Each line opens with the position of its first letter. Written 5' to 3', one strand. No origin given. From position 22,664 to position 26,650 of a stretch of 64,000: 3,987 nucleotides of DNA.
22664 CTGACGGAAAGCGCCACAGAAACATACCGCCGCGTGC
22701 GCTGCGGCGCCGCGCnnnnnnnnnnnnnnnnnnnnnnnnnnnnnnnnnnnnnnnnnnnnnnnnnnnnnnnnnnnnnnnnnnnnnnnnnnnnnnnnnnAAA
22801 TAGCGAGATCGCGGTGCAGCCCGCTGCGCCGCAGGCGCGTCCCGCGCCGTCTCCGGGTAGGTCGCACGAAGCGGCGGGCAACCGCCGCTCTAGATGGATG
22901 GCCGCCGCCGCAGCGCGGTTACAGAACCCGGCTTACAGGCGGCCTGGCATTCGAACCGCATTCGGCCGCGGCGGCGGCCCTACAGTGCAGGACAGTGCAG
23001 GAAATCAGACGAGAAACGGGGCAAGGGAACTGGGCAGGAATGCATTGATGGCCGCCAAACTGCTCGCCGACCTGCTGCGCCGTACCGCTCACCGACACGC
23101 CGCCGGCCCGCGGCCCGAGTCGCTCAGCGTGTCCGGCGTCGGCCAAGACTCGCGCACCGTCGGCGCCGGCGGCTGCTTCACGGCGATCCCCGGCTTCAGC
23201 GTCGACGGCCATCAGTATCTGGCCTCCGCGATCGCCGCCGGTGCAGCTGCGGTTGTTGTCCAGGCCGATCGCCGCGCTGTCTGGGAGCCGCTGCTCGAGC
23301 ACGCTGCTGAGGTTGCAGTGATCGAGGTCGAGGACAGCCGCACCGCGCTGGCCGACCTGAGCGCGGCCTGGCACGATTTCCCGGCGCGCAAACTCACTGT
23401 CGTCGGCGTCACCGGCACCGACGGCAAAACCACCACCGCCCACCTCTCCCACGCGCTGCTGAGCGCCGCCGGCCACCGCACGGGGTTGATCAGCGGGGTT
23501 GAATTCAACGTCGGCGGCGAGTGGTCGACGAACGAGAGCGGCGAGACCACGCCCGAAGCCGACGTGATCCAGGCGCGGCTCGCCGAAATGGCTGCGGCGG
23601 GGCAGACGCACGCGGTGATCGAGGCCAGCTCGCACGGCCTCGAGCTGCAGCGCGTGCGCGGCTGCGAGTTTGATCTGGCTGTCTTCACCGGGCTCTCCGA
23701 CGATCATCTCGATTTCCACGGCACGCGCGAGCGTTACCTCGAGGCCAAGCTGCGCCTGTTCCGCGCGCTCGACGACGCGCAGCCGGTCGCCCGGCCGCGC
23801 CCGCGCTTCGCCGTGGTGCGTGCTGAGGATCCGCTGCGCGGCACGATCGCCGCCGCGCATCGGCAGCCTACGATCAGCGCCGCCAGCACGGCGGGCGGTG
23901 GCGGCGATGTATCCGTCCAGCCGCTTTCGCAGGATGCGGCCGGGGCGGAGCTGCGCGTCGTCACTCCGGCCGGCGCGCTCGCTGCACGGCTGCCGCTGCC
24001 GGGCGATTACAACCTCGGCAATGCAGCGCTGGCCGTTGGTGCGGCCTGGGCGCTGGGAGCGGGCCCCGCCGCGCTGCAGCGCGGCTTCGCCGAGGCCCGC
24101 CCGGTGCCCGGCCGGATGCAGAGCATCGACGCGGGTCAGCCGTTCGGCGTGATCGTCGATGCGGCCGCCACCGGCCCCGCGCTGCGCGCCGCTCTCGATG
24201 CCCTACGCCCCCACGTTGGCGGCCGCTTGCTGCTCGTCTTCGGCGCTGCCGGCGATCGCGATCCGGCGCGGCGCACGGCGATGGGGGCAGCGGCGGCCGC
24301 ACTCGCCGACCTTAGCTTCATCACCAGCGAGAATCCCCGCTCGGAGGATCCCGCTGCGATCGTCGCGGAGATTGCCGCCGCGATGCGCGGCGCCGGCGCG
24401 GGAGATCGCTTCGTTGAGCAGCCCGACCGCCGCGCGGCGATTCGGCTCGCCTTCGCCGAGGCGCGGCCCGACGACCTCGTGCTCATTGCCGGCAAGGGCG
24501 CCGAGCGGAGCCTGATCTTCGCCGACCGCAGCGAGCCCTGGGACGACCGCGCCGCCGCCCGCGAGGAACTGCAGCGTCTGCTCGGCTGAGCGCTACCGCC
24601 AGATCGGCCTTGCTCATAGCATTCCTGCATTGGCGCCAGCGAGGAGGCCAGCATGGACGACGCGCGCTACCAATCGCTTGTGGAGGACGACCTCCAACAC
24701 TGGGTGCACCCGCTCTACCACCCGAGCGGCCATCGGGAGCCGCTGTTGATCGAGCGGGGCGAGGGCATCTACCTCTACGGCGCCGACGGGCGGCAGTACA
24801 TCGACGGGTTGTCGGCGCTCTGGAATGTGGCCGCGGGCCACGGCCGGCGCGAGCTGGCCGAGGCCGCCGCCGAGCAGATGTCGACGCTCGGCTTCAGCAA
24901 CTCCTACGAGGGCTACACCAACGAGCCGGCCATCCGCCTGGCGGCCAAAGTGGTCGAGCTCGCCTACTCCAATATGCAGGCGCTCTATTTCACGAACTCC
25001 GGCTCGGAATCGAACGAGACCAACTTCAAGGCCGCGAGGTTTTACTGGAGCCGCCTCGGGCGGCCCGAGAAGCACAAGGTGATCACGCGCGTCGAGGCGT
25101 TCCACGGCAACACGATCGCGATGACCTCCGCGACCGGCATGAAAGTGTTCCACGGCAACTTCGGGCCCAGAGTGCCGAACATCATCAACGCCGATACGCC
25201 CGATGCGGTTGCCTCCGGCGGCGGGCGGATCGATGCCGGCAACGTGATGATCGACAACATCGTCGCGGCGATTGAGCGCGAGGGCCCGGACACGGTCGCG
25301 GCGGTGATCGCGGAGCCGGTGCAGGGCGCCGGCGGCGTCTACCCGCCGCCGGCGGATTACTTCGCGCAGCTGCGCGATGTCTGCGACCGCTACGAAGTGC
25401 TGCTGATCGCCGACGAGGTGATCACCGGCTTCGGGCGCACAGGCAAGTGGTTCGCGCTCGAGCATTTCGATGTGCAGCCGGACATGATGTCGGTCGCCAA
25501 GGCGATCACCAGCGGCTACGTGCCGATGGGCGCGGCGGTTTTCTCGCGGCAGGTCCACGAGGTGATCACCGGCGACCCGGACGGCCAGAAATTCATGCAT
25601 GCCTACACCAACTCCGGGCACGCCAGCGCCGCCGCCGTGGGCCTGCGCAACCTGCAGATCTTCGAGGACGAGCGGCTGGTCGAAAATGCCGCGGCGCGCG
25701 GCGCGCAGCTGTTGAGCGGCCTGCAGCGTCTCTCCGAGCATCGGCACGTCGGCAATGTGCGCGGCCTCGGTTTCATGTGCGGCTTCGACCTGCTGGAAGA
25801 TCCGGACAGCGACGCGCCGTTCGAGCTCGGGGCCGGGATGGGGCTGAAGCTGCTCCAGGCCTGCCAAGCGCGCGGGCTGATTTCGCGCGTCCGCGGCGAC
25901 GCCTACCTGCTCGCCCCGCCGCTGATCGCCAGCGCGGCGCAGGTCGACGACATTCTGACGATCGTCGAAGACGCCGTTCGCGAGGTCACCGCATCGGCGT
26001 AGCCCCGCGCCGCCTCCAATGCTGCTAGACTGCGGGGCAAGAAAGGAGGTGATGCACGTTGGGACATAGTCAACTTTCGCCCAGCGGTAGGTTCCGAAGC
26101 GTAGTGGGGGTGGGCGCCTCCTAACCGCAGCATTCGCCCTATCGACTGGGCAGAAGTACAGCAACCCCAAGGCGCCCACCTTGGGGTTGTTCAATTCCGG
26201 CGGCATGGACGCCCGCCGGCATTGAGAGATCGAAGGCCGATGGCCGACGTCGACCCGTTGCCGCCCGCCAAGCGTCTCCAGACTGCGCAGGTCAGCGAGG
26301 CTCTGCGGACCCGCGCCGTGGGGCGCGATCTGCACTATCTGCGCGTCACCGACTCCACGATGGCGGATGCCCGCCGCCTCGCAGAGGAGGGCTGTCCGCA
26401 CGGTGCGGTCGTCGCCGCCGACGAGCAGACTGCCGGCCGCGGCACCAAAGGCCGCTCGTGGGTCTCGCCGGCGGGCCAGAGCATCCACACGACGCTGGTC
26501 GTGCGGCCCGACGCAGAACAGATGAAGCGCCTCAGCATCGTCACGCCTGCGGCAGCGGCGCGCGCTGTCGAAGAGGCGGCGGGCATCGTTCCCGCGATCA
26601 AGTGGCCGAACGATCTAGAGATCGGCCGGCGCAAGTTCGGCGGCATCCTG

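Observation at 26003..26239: bioA-birA spacer carries a 12-nt anti-SD complement, a 21-codon TTG leader ORF and mutually exclusive hairpins (attenuator or small-RNA candidate)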

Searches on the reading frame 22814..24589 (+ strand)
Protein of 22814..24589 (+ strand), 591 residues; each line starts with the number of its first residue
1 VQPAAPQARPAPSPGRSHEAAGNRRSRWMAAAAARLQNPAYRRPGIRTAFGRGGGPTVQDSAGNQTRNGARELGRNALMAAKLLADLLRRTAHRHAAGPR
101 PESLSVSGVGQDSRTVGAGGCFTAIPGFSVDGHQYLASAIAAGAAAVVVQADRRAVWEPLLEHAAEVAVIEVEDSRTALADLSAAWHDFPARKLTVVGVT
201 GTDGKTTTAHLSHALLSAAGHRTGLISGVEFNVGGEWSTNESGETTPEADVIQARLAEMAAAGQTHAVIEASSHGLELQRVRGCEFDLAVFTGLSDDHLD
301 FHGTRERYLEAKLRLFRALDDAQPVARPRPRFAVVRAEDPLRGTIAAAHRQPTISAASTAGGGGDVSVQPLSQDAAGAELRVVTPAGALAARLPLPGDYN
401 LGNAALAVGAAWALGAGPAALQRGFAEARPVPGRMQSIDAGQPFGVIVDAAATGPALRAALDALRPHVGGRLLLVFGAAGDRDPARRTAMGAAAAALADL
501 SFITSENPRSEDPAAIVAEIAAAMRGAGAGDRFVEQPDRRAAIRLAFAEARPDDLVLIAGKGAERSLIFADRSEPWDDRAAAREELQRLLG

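Call 8: search_protein_families(library=pfam, proteins=[window:22814-24589:+])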
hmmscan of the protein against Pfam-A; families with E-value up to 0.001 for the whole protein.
window:22814-24589:+ (591 aa): 3 families
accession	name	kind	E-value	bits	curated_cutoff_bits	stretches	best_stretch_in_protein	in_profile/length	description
PF08245.18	Mur_ligase_M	-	2.8e-41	142.1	24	1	199-411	1-200/200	Mur ligase middle domain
PF02875.26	Mur_ligase_C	-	4.6e-28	99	28.4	1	433-562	1-127/127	Mur ligase, glutamate ligase domain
PF01225.30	Mur_ligase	-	1.4e-12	48.3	21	1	106-186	2-94/95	Mur ligase family, catalytic domain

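Call 9: search_protein_families(library=ncbifam, proteins=[window:22814-24589:+])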
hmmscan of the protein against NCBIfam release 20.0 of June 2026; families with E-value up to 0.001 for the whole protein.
window:22814-24589:+ (591 aa): 28 families (the best 25 are shown)
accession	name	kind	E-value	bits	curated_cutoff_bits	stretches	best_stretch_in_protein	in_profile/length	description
TIGR01085.1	murE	subfamily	7.7e-133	443.8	257.3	1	105-586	3-471/472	UDP-N-acetylmuramyl-tripeptide synthetase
NF001124.0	PRK00139.1-2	equivalog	1.1e-132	443.3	476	1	84-588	6-494/500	UDP-N-acetylmuramoyl-L-alanyl-D-glutamate--2,6-diaminopimelate ligase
NF008896.0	PRK11929.1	equivalog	3.9e-121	405.6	1023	1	102-587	25-499/965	bifunctional UDP-N-acetylmuramoyl-L-alanyl-D-glutamate--2,6-diaminopimelate ligase MurE/UDP-N-acetylmuramoyl-tripeptide--D-alanyl-D-alanine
NF001126.0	PRK00139.1-4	equivalog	1e-115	387.1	373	1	102-587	19-483/486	UDP-N-acetylmuramoyl-L-alanyl-D-glutamate--2,6-diaminopimelate ligase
NF001123.0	PRK00139.1-1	equivalog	1.1e-94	317.8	586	1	102-586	16-489/493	UDP-N-acetylmuramoyl-L-alanyl-D-glutamate--2,6-diaminopimelate ligase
NF010628.0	PRK14022.1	equivalog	1.7e-73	248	536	1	102-577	31-471/483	UDP-N-acetylmuramoyl-L-alanyl-D-glutamate--L-lysine ligase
NF001130.0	PRK00139.2-4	equivalog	2.8e-53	181.4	715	2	101-316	26-235/516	UDP-N-acetylmuramoyl-L-alanyl-D-glutamate--2,6-diaminopimelate ligase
NF001129.0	PRK00139.2-3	equivalog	5e-44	150.7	762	1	102-577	37-505/517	UDP-N-acetylmuramoyl-L-alanyl-D-glutamate--2,6-diaminopimelate ligase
NF001127.0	PRK00139.2-1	equivalog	2.4e-41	142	997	2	134-316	57-235/520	UDP-N-acetylmuramoyl-L-alanyl-D-glutamate--2,6-diaminopimelate ligase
TIGR01143.1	murF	subfamily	5.7e-39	134.2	288.6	1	112-497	2-355/418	UDP-N-acetylmuramoyl-tripeptide--D-alanyl-D-alanine ligase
NF001131.0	PRK00139.2-5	equivalog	2.1e-37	129.1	1000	2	167-317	82-234/483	UDP-N-acetylmuramoyl-L-alanyl-D-glutamate--2,6-diaminopimelate ligase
NF008041.0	PRK10773.1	equivalog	3.2e-21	75.6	551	2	101-221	19-127/453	UDP-N-acetylmuramoyl-tripeptide--D-alanyl-D-alanine ligase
TIGR01087.1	murD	equivalog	5.6e-21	75.1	211.95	2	257-467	145-341/441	UDP-N-acetylmuramoyl-L-alanine--D-glutamate ligase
NF010623.0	PRK14016.1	subfamily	2.8e-18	65.5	877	2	399-564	685-854/871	cyanophycin synthetase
TIGR02068.2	cya_phycin_syn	equivalog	4.2e-18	64.8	850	2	398-561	682-849/862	cyanophycin synthetase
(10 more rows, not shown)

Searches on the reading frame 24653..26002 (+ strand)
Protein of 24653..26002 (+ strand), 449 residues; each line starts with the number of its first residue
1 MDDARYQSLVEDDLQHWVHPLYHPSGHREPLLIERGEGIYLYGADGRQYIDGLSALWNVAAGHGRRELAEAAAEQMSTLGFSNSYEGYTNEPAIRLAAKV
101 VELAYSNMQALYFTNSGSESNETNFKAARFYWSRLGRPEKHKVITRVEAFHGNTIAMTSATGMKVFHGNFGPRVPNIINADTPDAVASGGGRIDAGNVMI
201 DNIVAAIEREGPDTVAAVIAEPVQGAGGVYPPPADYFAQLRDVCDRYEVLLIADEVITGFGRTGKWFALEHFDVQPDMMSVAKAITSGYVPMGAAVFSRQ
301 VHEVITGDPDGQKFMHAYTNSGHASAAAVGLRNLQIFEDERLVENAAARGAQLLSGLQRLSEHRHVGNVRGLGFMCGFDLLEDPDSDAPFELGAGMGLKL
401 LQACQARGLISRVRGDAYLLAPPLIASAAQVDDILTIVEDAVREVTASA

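Call 8: search_protein_families(library=pfam, proteins=[window:24653-26002:+])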
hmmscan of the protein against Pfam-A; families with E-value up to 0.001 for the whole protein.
window:24653-26002:+ (449 aa): 1 family
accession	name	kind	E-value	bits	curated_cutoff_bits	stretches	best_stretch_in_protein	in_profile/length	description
PF00202.27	Aminotran_3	-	4.2e-98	329.1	30.5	1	28-442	8-403/403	Aminotransferase class-III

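Call 9: search_protein_families(library=ncbifam, proteins=[window:24653-26002:+])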
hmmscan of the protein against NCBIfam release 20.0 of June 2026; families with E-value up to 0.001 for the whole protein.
window:24653-26002:+ (449 aa): 69 families (the best 25 are shown)
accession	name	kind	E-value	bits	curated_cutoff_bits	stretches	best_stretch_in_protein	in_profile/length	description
NF004767.0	PRK06105.1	subfamily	9.7e-131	436.4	517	1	6-448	5-453/460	aminotransferase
NF005682.0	PRK07480.1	subfamily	5.8e-130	434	510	1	7-446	11-453/459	aminotransferase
NF005683.0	PRK07481.1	subfamily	3.1e-123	412.1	575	1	9-446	6-451/453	hypothetical protein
NF005102.0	PRK06541.1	equivalog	2.6e-121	405.4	574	1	22-446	26-457/460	aspartate aminotransferase family protein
NF005447.0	PRK07036.1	equivalog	2.5e-116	389.1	618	1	6-446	10-456/468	aminotransferase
NF005684.0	PRK07482.1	subfamily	2e-112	376.1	687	1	6-447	5-457/464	hypothetical protein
NF005812.0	PRK07678.1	subfamily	8e-101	337.9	488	1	5-445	6-450/451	aminotransferase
NF004625.0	PRK05965.1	subfamily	8.3e-100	334.7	729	1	6-446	3-449/460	hypothetical protein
TIGR00508.1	bioA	equivalog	9.1e-100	334.2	405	1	19-442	3-418/419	adenosylmethionine--8-amino-7-oxononanoate transaminase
NF052567.1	OmAmTferAptACaul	equivalog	7.2e-98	328.1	500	1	27-445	16-431/431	omega-aminotransferase AptA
NF009068.0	PRK12403.1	equivalog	5.4e-94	315.6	817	1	28-444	35-452/460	aspartate aminotransferase family protein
NF005375.0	PRK06917.1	equivalog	7e-89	298.6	535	1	30-446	15-440/448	aspartate aminotransferase family protein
NF005685.0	PRK07483.1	equivalog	1.8e-88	297.3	485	1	22-448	5-441/444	aspartate aminotransferase family protein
NF004624.0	PRK05964.1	equivalog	4.2e-86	289.1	494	1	8-445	5-425/427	adenosylmethionine--8-amino-7-oxononanoate transaminase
NF004718.0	PRK06062.1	subfamily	2e-82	277.1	472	1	10-447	20-451/454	hypothetical protein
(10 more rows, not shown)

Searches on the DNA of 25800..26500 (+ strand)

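Call 5: search_rna_families(source=window, start=25800, end=26500, threshold=evalue, max_evalue=10, show_alignments=3)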
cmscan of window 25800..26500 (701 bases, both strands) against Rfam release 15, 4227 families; matches with E-value up to 10: 2.
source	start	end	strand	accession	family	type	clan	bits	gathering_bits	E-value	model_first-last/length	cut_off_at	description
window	26199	26265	-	RF01738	gabT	Cis-reg;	-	16.8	45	9.6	1-61/61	no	gabT RNA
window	26149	26191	-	RF02133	HOXB13-AS1_2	Gene; lncRNA;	-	11.6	40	5.6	1-81/81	no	HOXB13 antisense RNA 1 conserved region 2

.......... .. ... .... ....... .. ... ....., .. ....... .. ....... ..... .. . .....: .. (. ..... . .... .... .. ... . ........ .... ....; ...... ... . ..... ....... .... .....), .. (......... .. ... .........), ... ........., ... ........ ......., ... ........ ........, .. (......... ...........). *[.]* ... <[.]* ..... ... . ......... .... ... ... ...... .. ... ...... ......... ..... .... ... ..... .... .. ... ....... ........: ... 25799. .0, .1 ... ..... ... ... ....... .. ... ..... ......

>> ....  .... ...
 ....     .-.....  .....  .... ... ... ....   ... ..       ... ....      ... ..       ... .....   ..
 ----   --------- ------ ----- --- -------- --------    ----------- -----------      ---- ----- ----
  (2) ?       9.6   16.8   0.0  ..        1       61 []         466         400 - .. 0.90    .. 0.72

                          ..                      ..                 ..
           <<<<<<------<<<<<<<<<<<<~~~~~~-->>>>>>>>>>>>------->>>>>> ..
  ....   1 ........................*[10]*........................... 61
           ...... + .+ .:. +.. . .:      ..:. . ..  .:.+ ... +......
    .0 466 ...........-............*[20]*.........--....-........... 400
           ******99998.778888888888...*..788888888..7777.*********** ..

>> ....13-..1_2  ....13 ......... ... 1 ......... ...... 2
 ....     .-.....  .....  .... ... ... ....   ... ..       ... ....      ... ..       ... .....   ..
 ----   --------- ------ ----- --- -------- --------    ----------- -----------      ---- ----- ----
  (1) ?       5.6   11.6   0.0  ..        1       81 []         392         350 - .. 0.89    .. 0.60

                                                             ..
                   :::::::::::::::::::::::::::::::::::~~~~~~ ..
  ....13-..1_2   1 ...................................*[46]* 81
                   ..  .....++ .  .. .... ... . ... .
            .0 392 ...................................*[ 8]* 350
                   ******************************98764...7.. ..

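Call 93: build_rna_model(alignment_id=A6, structure=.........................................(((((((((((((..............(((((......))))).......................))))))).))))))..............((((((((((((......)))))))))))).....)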
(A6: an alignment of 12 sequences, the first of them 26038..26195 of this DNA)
Model R2 built from alignment A6 (12 sequences, 170 columns); structure: as given.
model positions 158; base pairs 30; branch points 1; effective number of sequences 1.37; information 0.59 bits per position. Calibrated on 0.2 Mb of random sequence (short: E-values are rough).
structure used (alignment columns):
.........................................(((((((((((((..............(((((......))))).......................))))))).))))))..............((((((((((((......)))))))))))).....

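Call 94: search_with_rna_model(model_id=R2, sources=[window, L001, L002, L003, L164, L165, L167, L168, L169, L174, L176, L177, L004, L005, L006, L007, L008, L009, L010, L012, L013, L014, L015, L017, L018, L019, L020, L024, L025, L026, L030, L034, L039, L043, L046, L056, L059, L060, L065, L067, L077, L079, L082, L083, L085, L089, L093, L100, L115, L117, L120, L122, L127, L150, L151, L158, L159, L162, L163], max_evalue=0.01, make_alignment=true)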
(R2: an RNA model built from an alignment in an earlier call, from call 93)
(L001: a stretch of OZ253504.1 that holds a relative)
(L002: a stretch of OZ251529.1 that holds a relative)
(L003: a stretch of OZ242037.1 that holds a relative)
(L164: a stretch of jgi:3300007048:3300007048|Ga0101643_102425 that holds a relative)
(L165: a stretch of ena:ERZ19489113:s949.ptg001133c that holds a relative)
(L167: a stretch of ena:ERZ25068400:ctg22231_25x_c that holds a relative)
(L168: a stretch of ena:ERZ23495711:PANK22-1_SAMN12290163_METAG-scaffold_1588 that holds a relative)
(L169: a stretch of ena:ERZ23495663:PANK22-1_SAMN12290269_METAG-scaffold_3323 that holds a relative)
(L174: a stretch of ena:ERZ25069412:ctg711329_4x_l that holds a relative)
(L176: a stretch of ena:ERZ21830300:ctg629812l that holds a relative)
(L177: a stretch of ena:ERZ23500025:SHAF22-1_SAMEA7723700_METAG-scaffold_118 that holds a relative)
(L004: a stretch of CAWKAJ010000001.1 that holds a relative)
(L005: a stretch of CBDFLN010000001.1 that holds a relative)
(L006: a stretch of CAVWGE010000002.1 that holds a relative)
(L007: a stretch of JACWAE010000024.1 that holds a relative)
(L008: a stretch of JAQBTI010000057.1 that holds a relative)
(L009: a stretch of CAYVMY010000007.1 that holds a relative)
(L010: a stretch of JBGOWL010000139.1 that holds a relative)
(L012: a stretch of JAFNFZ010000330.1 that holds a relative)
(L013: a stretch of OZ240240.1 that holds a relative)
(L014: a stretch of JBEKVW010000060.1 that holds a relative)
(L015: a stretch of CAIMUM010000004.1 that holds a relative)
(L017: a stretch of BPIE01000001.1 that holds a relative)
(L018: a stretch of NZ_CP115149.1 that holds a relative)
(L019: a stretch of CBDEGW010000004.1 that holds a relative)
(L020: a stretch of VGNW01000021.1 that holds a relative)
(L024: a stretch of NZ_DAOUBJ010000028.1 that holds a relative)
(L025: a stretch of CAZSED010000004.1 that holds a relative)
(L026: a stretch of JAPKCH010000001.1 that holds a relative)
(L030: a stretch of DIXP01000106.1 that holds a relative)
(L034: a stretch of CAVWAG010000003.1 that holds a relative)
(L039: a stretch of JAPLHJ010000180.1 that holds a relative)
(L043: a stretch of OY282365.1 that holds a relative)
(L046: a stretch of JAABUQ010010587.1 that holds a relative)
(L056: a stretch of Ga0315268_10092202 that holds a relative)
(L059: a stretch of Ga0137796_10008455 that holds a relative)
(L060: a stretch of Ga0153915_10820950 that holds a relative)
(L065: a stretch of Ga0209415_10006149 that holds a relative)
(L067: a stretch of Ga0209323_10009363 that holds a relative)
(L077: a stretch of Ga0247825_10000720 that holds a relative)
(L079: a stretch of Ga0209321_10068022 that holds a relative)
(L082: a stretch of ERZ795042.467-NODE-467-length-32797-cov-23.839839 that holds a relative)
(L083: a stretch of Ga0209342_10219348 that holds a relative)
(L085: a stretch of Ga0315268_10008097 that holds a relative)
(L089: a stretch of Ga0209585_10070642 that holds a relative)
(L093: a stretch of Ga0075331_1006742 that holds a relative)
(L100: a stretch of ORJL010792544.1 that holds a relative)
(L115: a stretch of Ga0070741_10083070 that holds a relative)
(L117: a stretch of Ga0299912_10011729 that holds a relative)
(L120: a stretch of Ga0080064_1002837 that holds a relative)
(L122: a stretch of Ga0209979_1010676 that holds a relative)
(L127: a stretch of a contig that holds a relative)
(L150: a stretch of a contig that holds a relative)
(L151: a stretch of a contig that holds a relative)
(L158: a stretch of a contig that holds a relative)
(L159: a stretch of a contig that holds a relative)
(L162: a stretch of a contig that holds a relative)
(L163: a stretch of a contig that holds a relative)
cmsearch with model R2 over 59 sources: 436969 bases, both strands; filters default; matches with E-value up to 0.01: 42.
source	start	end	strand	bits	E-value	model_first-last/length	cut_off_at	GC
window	26038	26195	+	186.1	6e-43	1-158/158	no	0.58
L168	1326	1483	+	186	6.4e-43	1-158/158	no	0.64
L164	578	735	+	185.6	8.1e-43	1-158/158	no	0.59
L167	1326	1483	+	183.9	2e-42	1-158/158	no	0.66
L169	1244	1401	+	183.6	2.5e-42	1-158/158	no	0.65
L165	1314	1470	+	178.7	3.7e-41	1-158/158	no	0.6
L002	3773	3930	+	176.4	1.4e-40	1-158/158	no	0.66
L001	3795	3957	+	169.8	5.4e-39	1-158/158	no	0.59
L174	1316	1478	+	154.5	2.7e-35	1-158/158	no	0.65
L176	1318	1479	+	153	6.3e-35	1-158/158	no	0.66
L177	1316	1479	+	152.6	7.6e-35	1-158/158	no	0.66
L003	3831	3989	+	126.3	1.8e-28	1-158/158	no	0.68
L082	3121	3260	+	42.7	2.9e-08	1-158/158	no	0.64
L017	3806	3966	+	38.8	2.4e-07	1-158/158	no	0.59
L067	1228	1394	-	35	2.1e-06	1-158/158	no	0.6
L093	1245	1414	+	34.7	2.4e-06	1-158/158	no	0.64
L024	3776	3936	+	34.6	2.5e-06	1-158/158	no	0.61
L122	5988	6185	+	33.2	5.6e-06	1-158/158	no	0.63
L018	3796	3958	+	32.6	7.6e-06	1-158/158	no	0.62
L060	698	873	-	30.4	2.6e-05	1-158/158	no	0.56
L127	5957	6123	+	30.3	2.8e-05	1-158/158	no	0.65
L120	2273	2445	-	29.6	4.2e-05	1-158/158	no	0.64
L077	2333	2513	-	29.4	4.6e-05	1-158/158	no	0.6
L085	2671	2817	-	27.3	0.00015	1-158/158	no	0.59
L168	1449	1487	-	26.5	0.00023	115-153/158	no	0.69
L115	308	474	+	26.4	0.00024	1-158/158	no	0.63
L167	1449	1487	-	26.1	0.00029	115-153/158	no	0.72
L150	517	700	+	25.9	0.00033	1-158/158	no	0.57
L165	1431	1521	-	25.6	0.00039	1-158/158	no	0.64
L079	1776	1941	-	25.5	0.0004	1-158/158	no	0.57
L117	6233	6380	+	25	0.00055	1-158/158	no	0.59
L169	1367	1405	-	24.5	0.00072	115-153/158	no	0.69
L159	381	593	+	23.7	0.0011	1-158/158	no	0.65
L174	1439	1528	-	23.1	0.0015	1-158/158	no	0.7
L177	1445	1481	-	22.8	0.0018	117-153/158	no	0.73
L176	1445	1481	-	22.4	0.0023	117-153/158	no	0.76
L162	893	1052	+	22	0.0028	1-158/158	no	0.68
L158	775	967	-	21.8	0.0032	1-158/158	no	0.58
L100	662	786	+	21.3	0.0042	1-158/158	no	0.6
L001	3923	3960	-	21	0.005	116-153/158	no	0.63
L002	3896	3932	-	19.9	0.0092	117-153/158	no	0.73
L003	3950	4035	-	19.8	0.0098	36-158/158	no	0.72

Alignment A7: 42 matches aligned to the model, 320 columns, each read 5' to 3' on its own strand. Consensus structure (alignment columns), stored with it:
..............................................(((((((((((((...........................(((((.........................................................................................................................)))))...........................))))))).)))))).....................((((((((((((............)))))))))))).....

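Call 95: search_with_rna_model(model_id=R2, sources=[window, L001, L002, L003, L164, L165, L167, L168, L169, L174, L176, L177], max_evalue=1e-15, make_alignment=true)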
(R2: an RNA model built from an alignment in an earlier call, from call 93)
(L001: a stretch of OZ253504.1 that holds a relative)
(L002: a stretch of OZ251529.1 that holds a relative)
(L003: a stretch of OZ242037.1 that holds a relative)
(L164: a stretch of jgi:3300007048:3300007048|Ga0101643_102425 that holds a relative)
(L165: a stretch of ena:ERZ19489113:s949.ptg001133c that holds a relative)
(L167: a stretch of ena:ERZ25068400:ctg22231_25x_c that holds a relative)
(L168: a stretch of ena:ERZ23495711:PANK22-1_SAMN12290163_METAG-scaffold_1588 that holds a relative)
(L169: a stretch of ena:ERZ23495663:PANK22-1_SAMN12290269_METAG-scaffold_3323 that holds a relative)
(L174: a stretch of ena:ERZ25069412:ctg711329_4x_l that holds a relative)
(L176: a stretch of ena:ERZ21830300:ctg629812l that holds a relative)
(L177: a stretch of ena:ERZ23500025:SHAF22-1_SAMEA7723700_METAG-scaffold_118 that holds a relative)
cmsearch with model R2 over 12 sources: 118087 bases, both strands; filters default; matches with E-value up to 1e-15: 12.
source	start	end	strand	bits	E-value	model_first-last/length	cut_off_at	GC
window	26038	26195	+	186.1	1.6e-43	1-158/158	no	0.58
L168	1326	1483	+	186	1.7e-43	1-158/158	no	0.64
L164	578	735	+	185.6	2.2e-43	1-158/158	no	0.59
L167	1326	1483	+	183.9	5.5e-43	1-158/158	no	0.66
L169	1244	1401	+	183.6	6.7e-43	1-158/158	no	0.65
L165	1314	1470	+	178.7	1e-41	1-158/158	no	0.6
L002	3773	3930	+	176.4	3.7e-41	1-158/158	no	0.66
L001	3795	3957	+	169.8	1.5e-39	1-158/158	no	0.59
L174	1316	1478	+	154.5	7.2e-36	1-158/158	no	0.65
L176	1318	1479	+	153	1.7e-35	1-158/158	no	0.66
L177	1316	1479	+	152.6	2.1e-35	1-158/158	no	0.66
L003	3831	3989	+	126.3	4.8e-29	1-158/158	no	0.68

Alignment A8: 12 matches aligned to the model, 175 columns, each read 5' to 3' on its own strand. Consensus structure (alignment columns), stored with it:
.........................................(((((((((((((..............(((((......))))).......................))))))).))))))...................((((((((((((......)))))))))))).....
